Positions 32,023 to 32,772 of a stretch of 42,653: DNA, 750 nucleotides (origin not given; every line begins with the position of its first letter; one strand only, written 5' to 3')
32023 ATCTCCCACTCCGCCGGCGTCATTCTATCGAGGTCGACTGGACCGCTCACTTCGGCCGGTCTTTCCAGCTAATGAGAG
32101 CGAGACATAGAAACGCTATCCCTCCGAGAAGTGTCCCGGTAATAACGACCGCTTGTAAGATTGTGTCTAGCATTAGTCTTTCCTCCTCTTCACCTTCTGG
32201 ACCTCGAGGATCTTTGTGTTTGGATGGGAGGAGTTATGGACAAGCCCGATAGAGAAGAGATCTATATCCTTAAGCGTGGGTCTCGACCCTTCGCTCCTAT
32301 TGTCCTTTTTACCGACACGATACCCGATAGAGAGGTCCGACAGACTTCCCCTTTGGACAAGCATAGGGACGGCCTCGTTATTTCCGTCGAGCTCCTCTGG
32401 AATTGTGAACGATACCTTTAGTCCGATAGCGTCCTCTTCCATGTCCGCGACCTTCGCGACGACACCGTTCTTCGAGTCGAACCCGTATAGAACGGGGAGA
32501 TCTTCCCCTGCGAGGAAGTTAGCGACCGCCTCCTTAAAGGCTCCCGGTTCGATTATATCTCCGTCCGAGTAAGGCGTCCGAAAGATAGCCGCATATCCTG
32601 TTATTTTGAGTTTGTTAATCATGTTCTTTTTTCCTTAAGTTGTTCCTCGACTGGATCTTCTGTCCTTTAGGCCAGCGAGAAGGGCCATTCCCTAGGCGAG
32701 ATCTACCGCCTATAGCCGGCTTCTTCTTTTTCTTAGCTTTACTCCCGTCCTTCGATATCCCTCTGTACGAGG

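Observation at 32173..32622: Second HK97-type prohead protease paralog in the early operon with the catalytic His replaced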

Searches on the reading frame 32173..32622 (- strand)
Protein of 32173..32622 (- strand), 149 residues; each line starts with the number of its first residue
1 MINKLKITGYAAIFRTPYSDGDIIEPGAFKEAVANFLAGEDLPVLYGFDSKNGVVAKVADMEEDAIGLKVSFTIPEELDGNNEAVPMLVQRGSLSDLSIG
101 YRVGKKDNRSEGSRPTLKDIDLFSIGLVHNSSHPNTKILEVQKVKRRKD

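Call 4: search_protein_families(library=pfam, proteins=[window:32173-32622:-], max_evalue=1)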
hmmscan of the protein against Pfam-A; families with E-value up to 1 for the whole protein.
window:32173-32622:- (149 aa): 1 family
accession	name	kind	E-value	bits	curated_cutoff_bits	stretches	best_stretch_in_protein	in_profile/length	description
PF04586.22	Peptidase_S78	-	8.1e-14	52.5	21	1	6-139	15-153/165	Caudovirus prohead serine protease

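Call 6: search_solved_structures(query=window:32173-32622:-, max_evalue=10, show_alignments=3)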
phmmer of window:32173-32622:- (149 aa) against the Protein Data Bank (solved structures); distinct sequences matched with E-value up to 10: 6.
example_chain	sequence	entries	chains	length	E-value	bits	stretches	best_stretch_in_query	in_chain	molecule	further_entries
4d49_A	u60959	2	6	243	0.0011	22.3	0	60-97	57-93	ARMADILLO REPEAT PROTEIN ARM00027 | YIII(Dq.V1)4CPAF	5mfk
5mfi_A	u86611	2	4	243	0.0015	21.9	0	59-97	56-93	YIII(Dq.V2)4CqI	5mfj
4d4e_A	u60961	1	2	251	0.04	17.3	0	32-97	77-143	ARMADILLO REPEAT PROTEIN ARM00016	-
5mfb_A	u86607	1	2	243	0.044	17.1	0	32-97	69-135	YIII(Dq)4CqI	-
1vrx_A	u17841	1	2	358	1.1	12.6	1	1-56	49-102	ENDOCELLULASE E1 FROM A. CELLULOLYTICUS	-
1ece_A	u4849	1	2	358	1.1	12.6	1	1-56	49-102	ENDOCELLULASE E1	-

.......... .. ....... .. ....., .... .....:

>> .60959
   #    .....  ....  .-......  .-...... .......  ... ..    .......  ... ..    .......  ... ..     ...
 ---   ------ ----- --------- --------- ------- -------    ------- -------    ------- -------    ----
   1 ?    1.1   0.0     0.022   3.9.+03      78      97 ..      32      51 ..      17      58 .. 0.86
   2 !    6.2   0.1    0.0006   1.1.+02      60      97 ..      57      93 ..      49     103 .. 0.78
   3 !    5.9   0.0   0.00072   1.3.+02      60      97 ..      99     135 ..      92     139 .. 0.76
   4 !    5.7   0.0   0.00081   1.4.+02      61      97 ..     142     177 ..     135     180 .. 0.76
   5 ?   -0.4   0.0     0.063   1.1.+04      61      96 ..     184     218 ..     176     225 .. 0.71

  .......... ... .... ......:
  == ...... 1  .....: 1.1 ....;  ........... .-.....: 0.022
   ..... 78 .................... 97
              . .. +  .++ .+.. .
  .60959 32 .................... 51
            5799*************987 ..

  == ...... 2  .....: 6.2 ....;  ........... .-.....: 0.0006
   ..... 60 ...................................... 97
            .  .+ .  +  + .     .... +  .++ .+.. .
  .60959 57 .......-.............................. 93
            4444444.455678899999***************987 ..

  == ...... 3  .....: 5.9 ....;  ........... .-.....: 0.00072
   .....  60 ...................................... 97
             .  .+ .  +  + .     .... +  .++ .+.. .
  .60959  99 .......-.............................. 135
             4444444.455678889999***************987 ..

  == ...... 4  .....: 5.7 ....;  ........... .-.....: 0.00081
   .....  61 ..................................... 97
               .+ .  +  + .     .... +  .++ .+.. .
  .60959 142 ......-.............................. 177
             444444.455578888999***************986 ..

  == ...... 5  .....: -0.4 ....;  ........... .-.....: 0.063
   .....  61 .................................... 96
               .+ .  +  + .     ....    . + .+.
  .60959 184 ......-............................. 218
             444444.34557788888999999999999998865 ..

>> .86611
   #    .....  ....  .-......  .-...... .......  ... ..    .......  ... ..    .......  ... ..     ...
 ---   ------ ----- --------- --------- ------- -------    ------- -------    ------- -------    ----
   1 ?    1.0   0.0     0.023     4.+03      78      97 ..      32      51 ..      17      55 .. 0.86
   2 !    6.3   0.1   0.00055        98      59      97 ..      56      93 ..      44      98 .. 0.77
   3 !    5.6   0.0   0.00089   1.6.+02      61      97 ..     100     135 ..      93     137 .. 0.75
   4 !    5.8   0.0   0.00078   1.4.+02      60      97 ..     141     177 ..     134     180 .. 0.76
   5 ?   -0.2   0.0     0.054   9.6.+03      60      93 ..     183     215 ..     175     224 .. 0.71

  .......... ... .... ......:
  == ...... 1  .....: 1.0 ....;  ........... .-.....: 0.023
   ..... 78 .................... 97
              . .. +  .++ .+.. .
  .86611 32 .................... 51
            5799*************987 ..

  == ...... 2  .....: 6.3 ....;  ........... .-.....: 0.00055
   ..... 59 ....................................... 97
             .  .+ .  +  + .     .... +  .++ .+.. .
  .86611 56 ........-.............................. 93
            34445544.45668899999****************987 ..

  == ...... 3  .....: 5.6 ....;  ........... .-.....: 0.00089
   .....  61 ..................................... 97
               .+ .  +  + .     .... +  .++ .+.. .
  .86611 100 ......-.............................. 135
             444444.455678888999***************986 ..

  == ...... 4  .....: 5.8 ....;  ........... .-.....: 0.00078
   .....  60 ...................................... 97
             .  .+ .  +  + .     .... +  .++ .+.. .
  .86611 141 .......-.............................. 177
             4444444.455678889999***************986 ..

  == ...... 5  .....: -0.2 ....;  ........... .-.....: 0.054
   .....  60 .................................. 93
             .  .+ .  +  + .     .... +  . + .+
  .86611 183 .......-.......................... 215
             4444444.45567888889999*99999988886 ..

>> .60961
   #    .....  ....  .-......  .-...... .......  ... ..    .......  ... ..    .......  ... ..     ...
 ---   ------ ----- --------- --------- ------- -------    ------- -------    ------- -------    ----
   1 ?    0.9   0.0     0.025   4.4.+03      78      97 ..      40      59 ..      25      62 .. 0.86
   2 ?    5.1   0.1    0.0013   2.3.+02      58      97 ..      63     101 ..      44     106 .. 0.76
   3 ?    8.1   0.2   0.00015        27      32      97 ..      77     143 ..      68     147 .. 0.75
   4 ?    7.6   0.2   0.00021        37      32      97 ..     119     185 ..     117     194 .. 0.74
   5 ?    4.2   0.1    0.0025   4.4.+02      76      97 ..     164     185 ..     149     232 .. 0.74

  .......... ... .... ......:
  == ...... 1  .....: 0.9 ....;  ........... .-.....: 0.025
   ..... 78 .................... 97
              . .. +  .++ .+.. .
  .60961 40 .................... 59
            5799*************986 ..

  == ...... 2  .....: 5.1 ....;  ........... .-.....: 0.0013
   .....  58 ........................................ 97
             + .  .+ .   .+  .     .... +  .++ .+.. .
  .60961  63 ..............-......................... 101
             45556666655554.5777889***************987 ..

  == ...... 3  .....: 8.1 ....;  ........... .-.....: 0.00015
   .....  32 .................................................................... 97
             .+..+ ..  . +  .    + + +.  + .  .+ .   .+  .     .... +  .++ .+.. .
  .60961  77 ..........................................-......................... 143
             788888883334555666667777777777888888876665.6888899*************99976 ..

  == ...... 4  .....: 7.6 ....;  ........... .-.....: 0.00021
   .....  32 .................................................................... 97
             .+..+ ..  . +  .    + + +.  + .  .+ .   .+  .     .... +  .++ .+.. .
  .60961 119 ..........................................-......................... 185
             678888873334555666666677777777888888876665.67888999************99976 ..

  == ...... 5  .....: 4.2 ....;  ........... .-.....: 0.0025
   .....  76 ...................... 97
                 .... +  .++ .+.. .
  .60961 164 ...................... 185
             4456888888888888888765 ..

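Call 7: search_protein_families(library=phrogs, proteins=[window:32173-32622:-], max_evalue=0.001)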
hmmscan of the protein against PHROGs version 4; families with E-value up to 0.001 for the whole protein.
window:32173-32622:- (149 aa): 3 families
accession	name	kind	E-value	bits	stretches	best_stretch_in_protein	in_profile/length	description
phrog_80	-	head and packaging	6.4e-21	76.2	1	4-145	235-382/607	head maturation protease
phrog_3244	-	head and packaging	1.8e-11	45.3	1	6-117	34-146/326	head maturation protease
phrog_9644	-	head and packaging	3.8e-08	34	1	4-142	162-307/341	head maturation protease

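Call 8: find_homologous_proteins(query=window:32173-32622:-, max_evalue=0.001)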
Query window:32173-32622:- (149 aa): 3 proteins with E <= 0.001 among 34 candidates.
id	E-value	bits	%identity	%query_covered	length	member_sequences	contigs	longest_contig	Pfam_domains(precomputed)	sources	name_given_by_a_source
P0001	6.6e-91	320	100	100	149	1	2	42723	PF04586.23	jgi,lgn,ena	-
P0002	2.2e-4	39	30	90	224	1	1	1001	PF04586.23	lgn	-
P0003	3.0e-4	39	30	90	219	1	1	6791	PF04586.23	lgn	-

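Call 10: search_dna_similar(query=window:32173-32622:-, collection=phages, mode=protein, max_evalue=0.001, max_rows=40)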
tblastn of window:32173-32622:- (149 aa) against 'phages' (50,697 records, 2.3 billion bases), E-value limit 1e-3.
Records with a match: 221; places in all: 223; records where one place covers at least 80% of the query: 173.
Best place of each record, by identity: <60% 221.
By first word of the organism name: Escherichia 36; Mycobacterium 36; Gordonia 33; Moraxella 23; Corynebacterium 16; Klebsiella 9; Enterobacteria 8; Curtobacterium 7; Salmonella 6; Pseudomonas 5; and 22 more.
By host as written in the record: Mycobacterium smegmatis mc2 155 30; Escherichia coli 29; Gordonia terrae 3612 25; Moraxella catarrhalis 23; - 12; Curtobacterium flaccumfaciens NRRL B-729 SEA 7; Klebsiella pneumoniae 7; Corynebacterium glutamicum ATCC13032 4; and 59 more.
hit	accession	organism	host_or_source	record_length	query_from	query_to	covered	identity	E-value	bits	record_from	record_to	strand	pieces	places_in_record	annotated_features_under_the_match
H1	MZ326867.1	Stenotrophomonas phage Silvanus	Stenotrophomonas maltophilia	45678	6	145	94%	32.4%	1e-6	52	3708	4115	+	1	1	capsid maturation protease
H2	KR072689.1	Paracoccus phage Shpa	Paracoccus sp. HS3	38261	9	142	90%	32.6%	1e-6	52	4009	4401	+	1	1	putative prohead protease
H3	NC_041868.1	Paracoccus phage Shpa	Paracoccus sp. HS3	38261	9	142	90%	32.6%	1e-6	52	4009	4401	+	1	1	head maturation protease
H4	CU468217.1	Azospirillum phage Cd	Azospirillum brasilense Cd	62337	7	146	94%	30.7%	4e-13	71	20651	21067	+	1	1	32: phage head maturation protease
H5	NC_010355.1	Azospirillum phage Cd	Azospirillum brasilense Cd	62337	7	146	94%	30.7%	4e-13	71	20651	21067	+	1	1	32: head maturation protease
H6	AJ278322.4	Corynebacterium phage BFK20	Brevibacterium flavum CCM251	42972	7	142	91%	31.5%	7e-8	56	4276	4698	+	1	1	ORF5: gp5, head maturation protease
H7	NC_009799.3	Corynebacterium phage BFK20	Brevibacterium flavum CCM251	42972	7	142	91%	31.5%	7e-8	56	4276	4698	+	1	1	ORF5: head maturation protease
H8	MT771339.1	Gordonia phage Archimedes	Gordonia terrae 3612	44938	6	142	92%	31.2%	5e-6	50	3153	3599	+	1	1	3: capsid maturation protease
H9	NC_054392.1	Gordonia phage Archimedes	Gordonia terrae 3612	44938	6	142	92%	31.2%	5e-6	50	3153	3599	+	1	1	3: head maturation protease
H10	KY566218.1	Corynebacterium phage LGCM-VI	Corynebacterium pseudotuberculosis 31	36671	7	142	91%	31.3%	5e-9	59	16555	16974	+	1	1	capsid and scaffold protein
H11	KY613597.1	Corynebacterium phage LGCM-V2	Corynebacterium pseudotuberculosis ...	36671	7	142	91%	31.3%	5e-9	59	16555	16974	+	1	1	capsid and scaffold protein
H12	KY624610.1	Corynebacterium phage LGCM-V3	Corynebacterium pseudotuberculosis ...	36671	7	142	91%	31.3%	5e-9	59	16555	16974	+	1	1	capsid and scaffold protein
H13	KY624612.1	Corynebacterium phage LGCM-V6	Corynebacterium pseudotuberculosis ...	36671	7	142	91%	31.3%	5e-9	59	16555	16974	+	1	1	capsid and scaffold protein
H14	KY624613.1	Corynebacterium phage LGCM-V5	Corynebacterium pseudotuberculosis ...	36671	7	142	91%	31.3%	5e-9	59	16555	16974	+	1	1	capsid and scaffold protein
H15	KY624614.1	Corynebacterium phage LGCM-V7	Corynebacterium pseudotuberculosis ...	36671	7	142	91%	31.3%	5e-9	59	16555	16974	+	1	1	capsid and scaffold protein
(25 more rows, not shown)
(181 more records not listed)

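Call 11: find_encoding_contigs(protein=P0001, flank=6000, max_places=6)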
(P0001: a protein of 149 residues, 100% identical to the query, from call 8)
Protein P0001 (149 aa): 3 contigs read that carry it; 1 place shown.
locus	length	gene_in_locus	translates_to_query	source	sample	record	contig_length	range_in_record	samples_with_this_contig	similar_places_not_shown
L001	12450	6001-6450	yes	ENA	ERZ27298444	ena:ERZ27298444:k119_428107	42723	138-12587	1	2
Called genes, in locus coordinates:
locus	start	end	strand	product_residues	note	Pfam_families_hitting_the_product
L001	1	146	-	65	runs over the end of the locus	-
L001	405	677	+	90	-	-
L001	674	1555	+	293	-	PF00145:DNA_methylase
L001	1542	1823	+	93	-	PF13560:HTH_31, PF12844:HTH_19 (weak), PF01381:HTH_3, PF13443:HTH_26 (weak)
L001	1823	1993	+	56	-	-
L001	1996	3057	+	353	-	-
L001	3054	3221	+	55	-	-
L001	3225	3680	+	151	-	PF11753:DUF3310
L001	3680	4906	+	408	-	-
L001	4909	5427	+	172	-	-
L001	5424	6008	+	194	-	-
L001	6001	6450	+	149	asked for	PF04586:Peptidase_S78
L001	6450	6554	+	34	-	-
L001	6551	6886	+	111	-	-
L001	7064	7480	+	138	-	-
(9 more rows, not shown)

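Call 14: find_related_loci(query=window:32173-32622:-, collection=viral_contigs, flank=6000)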
Query window:32173-32622:- (149 aa) in viral_contigs; peptide patterns used: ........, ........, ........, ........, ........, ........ (x = any residue, [..] = any of these).
14 stretches matched a pattern, but none encodes a relative of the query by tblastn (E <= 1e-3).

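Call 16: search_protein_representatives(protein=window:32173-32622:-)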
Query: 149 residues. Proteins with E-value up to 0.001 (for the whole library): 1815; up to 1e-10: 11; up to 1e-30: 1. The best 150 are listed.
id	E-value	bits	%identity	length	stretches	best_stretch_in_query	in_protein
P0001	2.1e-91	319.6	100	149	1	1-149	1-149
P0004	3.6e-19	85.5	45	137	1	4-141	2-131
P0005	5.6e-13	65.4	36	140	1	3-143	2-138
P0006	5.0e-12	62.4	39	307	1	7-137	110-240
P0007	5.4e-12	62.2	35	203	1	6-143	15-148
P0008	1.3e-11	61.0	37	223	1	7-143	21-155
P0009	1.6e-11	60.7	40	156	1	6-129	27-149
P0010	1.9e-11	60.5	38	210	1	7-138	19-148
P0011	6.3e-11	58.8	38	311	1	7-129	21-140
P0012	6.6e-11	58.7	38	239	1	6-142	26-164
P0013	8.1e-11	58.5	35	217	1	6-136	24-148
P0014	1.2e-10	57.9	37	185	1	6-136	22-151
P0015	2.5e-10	56.9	37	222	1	7-143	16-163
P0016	3.5e-10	56.4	38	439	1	3-148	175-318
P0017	4.5e-10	56.0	32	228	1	7-142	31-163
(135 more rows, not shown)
